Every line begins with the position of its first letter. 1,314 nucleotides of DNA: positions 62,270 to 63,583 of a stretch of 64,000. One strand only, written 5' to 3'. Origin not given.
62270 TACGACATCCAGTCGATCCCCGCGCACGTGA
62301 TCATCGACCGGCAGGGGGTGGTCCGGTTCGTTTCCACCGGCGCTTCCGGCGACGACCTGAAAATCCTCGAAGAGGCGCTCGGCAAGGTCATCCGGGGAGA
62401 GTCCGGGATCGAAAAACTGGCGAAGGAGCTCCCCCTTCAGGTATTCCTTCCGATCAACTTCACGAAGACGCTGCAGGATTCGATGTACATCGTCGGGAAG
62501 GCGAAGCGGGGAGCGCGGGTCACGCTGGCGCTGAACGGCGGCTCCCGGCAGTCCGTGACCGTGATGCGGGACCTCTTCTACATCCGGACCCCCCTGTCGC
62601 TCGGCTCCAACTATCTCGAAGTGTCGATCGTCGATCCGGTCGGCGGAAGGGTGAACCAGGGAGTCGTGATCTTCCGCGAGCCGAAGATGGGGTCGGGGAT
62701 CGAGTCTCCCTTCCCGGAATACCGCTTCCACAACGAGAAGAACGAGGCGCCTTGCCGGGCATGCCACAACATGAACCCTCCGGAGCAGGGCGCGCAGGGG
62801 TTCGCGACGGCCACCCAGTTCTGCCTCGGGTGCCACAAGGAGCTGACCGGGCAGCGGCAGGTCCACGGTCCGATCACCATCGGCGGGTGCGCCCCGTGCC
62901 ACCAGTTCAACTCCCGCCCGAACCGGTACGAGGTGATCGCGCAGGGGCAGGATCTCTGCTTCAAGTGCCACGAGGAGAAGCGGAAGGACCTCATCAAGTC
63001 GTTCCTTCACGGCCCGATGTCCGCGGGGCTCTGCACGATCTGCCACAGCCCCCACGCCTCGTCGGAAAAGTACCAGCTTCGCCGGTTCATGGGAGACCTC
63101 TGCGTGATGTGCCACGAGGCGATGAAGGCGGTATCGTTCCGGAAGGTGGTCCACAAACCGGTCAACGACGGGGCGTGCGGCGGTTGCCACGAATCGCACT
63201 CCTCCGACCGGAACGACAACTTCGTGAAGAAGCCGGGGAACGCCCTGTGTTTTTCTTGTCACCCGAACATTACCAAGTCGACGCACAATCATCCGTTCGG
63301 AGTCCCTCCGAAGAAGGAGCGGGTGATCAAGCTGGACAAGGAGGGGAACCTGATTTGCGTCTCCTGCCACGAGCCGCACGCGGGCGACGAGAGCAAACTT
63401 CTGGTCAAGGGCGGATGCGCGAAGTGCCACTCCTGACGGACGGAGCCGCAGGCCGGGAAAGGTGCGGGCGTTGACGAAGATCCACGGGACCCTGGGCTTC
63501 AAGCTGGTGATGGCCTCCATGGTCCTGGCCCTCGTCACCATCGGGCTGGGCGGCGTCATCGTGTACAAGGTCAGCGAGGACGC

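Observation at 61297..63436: TlpA-like thioredoxin followed by a thioredoxin-domain::decaheme-cytochrome fusion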

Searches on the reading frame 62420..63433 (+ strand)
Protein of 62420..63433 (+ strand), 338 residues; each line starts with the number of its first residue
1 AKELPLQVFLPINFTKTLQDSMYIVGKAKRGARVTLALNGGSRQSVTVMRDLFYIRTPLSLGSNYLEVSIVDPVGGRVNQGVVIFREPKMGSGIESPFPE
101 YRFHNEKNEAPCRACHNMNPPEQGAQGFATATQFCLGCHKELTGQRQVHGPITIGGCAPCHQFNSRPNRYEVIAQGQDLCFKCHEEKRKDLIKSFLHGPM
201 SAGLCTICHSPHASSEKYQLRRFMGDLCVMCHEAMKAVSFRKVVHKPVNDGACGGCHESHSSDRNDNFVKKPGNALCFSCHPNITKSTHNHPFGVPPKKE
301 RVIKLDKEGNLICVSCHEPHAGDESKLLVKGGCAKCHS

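Call 34: search_protein_representatives(protein=window:62420-63433:+)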
Query: 338 residues. Proteins with E-value up to 0.001 (for the whole library): 4166; up to 1e-10: 1913; up to 1e-30: 338. The best 150 are listed.
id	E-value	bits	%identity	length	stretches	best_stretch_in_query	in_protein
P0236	4.0e-107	374.7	36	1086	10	154-337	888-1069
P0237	2.3e-104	365.6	34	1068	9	147-337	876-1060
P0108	5.9e-104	364.3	46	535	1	2-338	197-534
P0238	9.4e-103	360.3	35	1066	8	148-284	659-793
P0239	8.3e-99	347.4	35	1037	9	112-283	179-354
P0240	1.4e-95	336.8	85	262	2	79-225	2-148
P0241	7.5e-94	331.1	44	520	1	6-337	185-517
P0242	1.7e-90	320.0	33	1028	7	111-287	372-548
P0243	7.1e-90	318.0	35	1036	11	148-288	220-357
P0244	7.6e-86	304.7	44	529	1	8-338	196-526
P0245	1.2e-85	304.0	36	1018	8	147-331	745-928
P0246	2.4e-85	303.1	35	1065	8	125-338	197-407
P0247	5.7e-81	288.7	32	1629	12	146-328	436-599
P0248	8.9e-78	278.2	33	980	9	148-290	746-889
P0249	2.2e-77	276.9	33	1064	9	149-325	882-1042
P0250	3.6e-76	272.9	43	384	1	7-336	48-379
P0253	7.1e-71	255.5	38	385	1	7-337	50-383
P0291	1.4e-51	192.0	35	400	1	19-338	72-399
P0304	7.7e-49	183.0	37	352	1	35-337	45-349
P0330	2.4e-44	168.3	34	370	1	45-337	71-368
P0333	3.2e-44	167.8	32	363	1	7-337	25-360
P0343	2.6e-43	164.8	32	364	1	18-337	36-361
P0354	1.6e-42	162.3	33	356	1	6-337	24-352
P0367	1.4e-41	159.2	35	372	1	7-337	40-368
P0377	2.8e-40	154.9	32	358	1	7-337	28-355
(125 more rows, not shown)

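Call 36: list_cluster_members(proteins=[P0250, P0253, P0291, P0304, P0330, P0333, P0343, P0354, P0367, P0377])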
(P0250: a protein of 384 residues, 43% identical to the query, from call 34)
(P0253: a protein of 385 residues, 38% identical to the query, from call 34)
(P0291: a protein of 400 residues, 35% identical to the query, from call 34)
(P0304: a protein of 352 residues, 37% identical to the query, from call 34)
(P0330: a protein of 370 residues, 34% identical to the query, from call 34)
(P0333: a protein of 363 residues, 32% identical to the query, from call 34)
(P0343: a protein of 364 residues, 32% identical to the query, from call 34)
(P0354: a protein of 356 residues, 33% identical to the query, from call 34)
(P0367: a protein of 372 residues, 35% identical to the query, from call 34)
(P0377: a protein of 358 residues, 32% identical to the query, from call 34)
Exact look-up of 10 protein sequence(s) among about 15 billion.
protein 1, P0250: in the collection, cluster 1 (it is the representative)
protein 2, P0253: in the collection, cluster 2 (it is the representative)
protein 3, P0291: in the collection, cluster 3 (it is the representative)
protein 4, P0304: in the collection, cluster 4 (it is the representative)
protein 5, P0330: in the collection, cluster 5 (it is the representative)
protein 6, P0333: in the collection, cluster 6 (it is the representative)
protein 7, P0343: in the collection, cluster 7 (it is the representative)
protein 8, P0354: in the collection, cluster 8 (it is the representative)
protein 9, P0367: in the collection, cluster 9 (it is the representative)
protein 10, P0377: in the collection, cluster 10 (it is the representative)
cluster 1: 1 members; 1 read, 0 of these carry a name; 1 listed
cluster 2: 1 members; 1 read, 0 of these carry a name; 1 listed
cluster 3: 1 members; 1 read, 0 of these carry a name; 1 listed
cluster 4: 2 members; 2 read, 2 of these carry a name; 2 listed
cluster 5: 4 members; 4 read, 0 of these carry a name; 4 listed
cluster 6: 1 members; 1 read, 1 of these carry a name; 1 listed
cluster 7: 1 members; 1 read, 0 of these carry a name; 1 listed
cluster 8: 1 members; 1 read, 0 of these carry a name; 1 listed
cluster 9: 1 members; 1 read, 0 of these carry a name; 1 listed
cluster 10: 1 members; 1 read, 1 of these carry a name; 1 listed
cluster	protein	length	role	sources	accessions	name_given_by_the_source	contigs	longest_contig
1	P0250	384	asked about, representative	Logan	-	-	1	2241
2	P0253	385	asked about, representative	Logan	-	-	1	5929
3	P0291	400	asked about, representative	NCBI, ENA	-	-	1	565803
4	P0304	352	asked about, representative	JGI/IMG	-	predicted CXXCH cytochrome family protein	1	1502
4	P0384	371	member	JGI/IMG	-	predicted CXXCH cytochrome family protein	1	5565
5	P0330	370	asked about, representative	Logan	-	-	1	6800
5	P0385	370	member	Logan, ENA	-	-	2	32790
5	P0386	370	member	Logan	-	-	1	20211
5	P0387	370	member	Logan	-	-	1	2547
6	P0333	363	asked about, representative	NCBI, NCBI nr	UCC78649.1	MAG: hypothetical protein JSW64_10235 [Candidatus Zixiibacteriota bacterium] | MAG: hypothetical protein JSW64_10235 [candidate division Zixibacteria bacterium]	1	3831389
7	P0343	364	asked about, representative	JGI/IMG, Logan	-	-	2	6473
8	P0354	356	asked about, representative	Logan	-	-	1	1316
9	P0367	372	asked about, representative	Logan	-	-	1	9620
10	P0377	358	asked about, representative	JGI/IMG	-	predicted CXXCH cytochrome family protein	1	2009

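Call 37: find_encoding_contigs(protein=P0333, flank=8000, max_places=1)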
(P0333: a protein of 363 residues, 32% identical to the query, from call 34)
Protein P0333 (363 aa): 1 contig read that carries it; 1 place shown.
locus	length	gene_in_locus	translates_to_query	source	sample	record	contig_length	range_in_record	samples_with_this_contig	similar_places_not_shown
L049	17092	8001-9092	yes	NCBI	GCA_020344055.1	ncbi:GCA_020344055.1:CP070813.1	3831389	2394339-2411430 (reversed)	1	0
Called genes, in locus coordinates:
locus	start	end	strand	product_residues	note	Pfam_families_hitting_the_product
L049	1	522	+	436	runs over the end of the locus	PF02085:Cytochrom_CIII (faint), PF14522:Cytochrome_C7 (faint), PF14537:Cytochrom_c3_2 (faint), PF09699:Paired_CXXCH_1, PF22113:Mtrc-MtrF_II-IV_dom (weak), PF09699:Paired_CXXCH_1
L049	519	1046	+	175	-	PF13174:TPR_6 (faint), PF13428:TPR_14 (faint), PF00515:TPR_1 (faint), PF07719:TPR_2 (faint), PF12895:ANAPC3 (faint), PF13424:TPR_12 (faint), PF14559:TPR_19 (weak), PF13371:TPR_9 (weak), +3 more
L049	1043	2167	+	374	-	PF00578:AhpC-TSA, PF08534:Redoxin, PF21033:RMD1-3 (weak), PF13414:TPR_11, PF13424:TPR_12 (weak), PF13432:TPR_16 (weak), PF14559:TPR_19 (weak), PF00515:TPR_1 (weak), +10 more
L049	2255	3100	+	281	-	-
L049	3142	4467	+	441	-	-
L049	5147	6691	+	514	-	PF00041:fn3 (faint), PF21910:GH85_C (faint), PF17170:DUF5128 (faint), PF08450:SGL (faint), PF01436:NHL (faint)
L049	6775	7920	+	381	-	PF14522:Cytochrome_C7 (faint), PF09699:Paired_CXXCH_1 (faint), PF14537:Cytochrom_c3_2 (faint)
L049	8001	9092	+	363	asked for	PF02085:Cytochrom_CIII (faint), PF14522:Cytochrome_C7 (faint), PF14537:Cytochrom_c3_2 (faint), PF22113:Mtrc-MtrF_II-IV_dom (faint), PF09699:Paired_CXXCH_1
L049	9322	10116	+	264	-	-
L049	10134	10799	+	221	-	PF14537:Cytochrom_c3_2 (faint), PF14522:Cytochrome_C7 (faint), PF09699:Paired_CXXCH_1 (weak)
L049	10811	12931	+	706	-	-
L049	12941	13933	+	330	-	PF01436:NHL (faint), PF17170:DUF5128 (weak)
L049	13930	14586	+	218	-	PF09699:Paired_CXXCH_1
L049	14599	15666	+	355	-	PF14522:Cytochrome_C7 (faint), PF09699:Paired_CXXCH_1 (weak), PF22113:Mtrc-MtrF_II-IV_dom (weak)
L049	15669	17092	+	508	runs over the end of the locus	PF08450:SGL (faint), PF17170:DUF5128 (weak), PF13860:FlgD_ig, PF18962:Por_Secre_tail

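Call 38: find_encoding_contigs(protein=P0291, flank=8000, max_places=1)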
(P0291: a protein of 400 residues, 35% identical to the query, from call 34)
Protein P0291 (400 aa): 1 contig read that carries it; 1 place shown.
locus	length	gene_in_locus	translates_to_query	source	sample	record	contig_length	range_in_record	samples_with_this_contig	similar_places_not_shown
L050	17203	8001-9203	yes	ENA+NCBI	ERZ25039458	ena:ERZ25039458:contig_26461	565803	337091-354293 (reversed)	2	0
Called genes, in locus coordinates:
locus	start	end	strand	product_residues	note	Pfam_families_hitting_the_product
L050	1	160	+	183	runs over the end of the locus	PF01782:RimM, PF05239:PRC, PF24986:PRC_RimM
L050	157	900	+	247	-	PF01746:tRNA_m1G_MT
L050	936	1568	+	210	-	PF09936:Methyltrn_RNA_4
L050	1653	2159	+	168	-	PF01245:Ribosomal_L19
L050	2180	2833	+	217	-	PF01351:RNase_HII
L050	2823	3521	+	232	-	PF01209:Ubie_methyltran, PF13489:Methyltransf_23, PF00891:Methyltransf_2 (weak), PF05175:MTS (weak), PF13649:Methyltransf_25, PF13847:Methyltransf_31, PF08241:Methyltransf_11, PF08242:Methyltransf_12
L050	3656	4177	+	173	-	-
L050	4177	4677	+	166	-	PF00293:NUDIX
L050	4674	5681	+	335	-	PF01636:APH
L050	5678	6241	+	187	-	PF00702:Hydrolase, PF13419:HAD_2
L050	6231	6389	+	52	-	PF13242:Hydrolase_like (weak)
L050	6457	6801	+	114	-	PF00581:Rhodanese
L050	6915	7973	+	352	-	PF00578:AhpC-TSA, PF08534:Redoxin, PF13174:TPR_6 (faint), PF13428:TPR_14 (faint), PF25063:ARM_TT21_C (weak), PF13432:TPR_16 (weak), PF14559:TPR_19, PF13432:TPR_16, +6 more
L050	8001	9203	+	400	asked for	PF14522:Cytochrome_C7 (faint), PF14537:Cytochrom_c3_2 (faint), PF22113:Mtrc-MtrF_II-IV_dom (weak), PF09699:Paired_CXXCH_1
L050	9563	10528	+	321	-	PF17170:DUF5128 (weak)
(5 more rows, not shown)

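Call 51: find_encoding_contigs(protein=P0385, flank=8000, max_places=1)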
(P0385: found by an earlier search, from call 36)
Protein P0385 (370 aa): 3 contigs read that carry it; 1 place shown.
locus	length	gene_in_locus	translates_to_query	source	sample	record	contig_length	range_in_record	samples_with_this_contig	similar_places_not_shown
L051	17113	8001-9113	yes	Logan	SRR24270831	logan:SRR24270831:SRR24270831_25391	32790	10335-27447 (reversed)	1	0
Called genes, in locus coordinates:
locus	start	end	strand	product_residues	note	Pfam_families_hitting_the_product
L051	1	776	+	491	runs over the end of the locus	PF21563:Mcp40H-20_sensor, PF00672:HAMP, PF00512:HisKA, PF02518:HATPase_c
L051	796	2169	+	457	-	PF00072:Response_reg, PF00158:Sigma54_activat, PF14532:Sigma54_activ_2, PF07728:AAA_5 (weak), PF25601:AAA_lid_14, PF02954:HTH_8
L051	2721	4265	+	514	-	PF08450:SGL (faint), PF25021:TEN_NHL (faint), PF01436:NHL (weak), PF24684:Vgb_lyase, PF17170:DUF5128 (weak)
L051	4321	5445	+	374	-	PF09699:Paired_CXXCH_1 (weak), PF14522:Cytochrome_C7 (faint), PF14537:Cytochrom_c3_2 (faint)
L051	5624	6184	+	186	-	PF00578:AhpC-TSA, PF08534:Redoxin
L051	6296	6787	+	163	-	PF00578:AhpC-TSA, PF08534:Redoxin, PF00085:Thioredoxin (faint), PF13905:Thioredoxin_8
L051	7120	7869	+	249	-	PF00578:AhpC-TSA, PF08534:Redoxin, PF13098:Thioredoxin_2 (weak), PF13905:Thioredoxin_8 (weak)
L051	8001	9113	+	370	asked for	PF02085:Cytochrom_CIII (faint), PF14522:Cytochrome_C7 (faint), PF14537:Cytochrom_c3_2 (faint), PF22113:Mtrc-MtrF_II-IV_dom (weak), PF09699:Paired_CXXCH_1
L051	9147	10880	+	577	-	PF00990:GGDEF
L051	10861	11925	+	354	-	PF06739:SBBP (faint), PF01731:Arylesterase (faint), PF25021:TEN_NHL (faint), PF08450:SGL (weak), PF17170:DUF5128, PF01436:NHL (weak)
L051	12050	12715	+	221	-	PF14522:Cytochrome_C7 (faint), PF09699:Paired_CXXCH_1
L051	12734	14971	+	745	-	-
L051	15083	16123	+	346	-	PF08450:SGL (faint), PF01436:NHL (faint), PF17170:DUF5128 (faint), PF25021:TEN_NHL (faint)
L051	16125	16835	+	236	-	PF14522:Cytochrome_C7 (faint), PF09699:Paired_CXXCH_1 (faint)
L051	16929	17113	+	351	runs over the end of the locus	PF14522:Cytochrome_C7 (faint), PF22678:Cytochrom_c_NrfB-like (faint), PF09699:Paired_CXXCH_1, PF14537:Cytochrom_c3_2 (faint), PF22113:Mtrc-MtrF_II-IV_dom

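Call 52: find_encoding_contigs(protein=P0253, flank=8000, max_places=1)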
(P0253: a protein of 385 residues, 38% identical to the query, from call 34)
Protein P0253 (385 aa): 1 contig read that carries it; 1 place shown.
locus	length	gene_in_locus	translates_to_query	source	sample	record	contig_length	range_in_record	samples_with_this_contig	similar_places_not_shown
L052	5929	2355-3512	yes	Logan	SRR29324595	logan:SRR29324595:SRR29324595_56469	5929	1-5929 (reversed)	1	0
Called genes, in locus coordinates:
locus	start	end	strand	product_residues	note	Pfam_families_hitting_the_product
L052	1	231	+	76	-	?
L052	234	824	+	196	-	PF00578:AhpC-TSA, PF08534:Redoxin, PF00085:Thioredoxin (weak), PF13905:Thioredoxin_8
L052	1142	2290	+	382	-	PF14537:Cytochrom_c3_2 (faint), PF14522:Cytochrome_C7 (faint), PF13435:Cytochrome_C554 (faint)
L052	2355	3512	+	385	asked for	PF14522:Cytochrome_C7 (faint), PF22113:Mtrc-MtrF_II-IV_dom (faint), PF14537:Cytochrom_c3_2 (faint), PF09699:Paired_CXXCH_1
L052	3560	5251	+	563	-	PF13185:GAF_2, PF01590:GAF, PF13492:GAF_3 (weak), PF00990:GGDEF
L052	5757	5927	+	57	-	?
